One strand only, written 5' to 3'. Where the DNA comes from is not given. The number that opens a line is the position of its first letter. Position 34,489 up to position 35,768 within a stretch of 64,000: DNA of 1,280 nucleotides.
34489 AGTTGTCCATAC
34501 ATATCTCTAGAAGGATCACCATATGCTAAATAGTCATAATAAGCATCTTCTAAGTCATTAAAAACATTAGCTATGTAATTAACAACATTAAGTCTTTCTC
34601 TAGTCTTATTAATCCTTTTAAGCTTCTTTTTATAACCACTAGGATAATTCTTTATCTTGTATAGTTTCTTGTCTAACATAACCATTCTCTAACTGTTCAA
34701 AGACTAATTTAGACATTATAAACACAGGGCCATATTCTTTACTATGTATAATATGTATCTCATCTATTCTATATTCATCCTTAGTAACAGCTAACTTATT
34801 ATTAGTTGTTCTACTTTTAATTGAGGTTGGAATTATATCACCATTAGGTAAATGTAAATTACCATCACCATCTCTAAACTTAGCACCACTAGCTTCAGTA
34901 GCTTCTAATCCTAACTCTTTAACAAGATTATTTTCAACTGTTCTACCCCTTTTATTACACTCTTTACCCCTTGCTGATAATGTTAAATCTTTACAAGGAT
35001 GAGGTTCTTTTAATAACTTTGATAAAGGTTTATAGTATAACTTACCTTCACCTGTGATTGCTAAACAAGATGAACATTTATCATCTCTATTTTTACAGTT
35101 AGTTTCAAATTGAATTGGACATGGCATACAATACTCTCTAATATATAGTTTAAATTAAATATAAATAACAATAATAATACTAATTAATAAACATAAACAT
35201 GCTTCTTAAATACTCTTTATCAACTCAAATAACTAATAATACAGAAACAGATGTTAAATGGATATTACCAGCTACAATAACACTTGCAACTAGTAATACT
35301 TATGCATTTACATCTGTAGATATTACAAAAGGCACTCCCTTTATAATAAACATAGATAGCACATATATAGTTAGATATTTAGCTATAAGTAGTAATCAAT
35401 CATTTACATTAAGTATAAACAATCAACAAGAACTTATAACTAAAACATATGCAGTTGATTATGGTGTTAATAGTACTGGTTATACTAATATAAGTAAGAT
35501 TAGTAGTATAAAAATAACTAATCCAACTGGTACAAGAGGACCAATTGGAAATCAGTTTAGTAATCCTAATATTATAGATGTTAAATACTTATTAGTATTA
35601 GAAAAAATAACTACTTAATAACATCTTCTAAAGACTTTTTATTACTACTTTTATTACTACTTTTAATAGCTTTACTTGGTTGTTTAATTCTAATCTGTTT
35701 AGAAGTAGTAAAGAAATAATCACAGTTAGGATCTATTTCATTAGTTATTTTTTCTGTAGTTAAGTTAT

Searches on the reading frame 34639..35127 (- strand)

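Call 82: search_protein_families(library=phrogs, proteins=[window:34639-35127:-], max_evalue=0.001)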
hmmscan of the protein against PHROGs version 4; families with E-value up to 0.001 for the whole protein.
window:34639-35127:- (162 aa): 1 family
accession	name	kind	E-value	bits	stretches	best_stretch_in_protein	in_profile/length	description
phrog_36331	-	unknown function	1e-13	52.5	1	1-120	1-131/192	-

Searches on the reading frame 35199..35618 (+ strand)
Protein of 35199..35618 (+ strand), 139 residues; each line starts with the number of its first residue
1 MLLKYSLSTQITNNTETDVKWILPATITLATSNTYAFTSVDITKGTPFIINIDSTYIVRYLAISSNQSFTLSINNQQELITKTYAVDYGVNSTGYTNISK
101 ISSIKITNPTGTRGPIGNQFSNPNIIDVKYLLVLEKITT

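Call 5: search_protein_families(library=pfam, proteins=[window:35199-35618:+], max_evalue=0.1)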
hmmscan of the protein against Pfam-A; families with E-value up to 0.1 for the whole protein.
window:35199-35618:+ (139 aa): 0 families

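Call 6: search_protein_families(library=phrogs, proteins=[window:35199-35618:+], max_evalue=0.1)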
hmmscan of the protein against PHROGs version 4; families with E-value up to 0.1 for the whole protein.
window:35199-35618:+ (139 aa): 1 family
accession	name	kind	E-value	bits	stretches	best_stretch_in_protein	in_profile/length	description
phrog_35550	-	unknown function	0.054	14.6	0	98-110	28-40/50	-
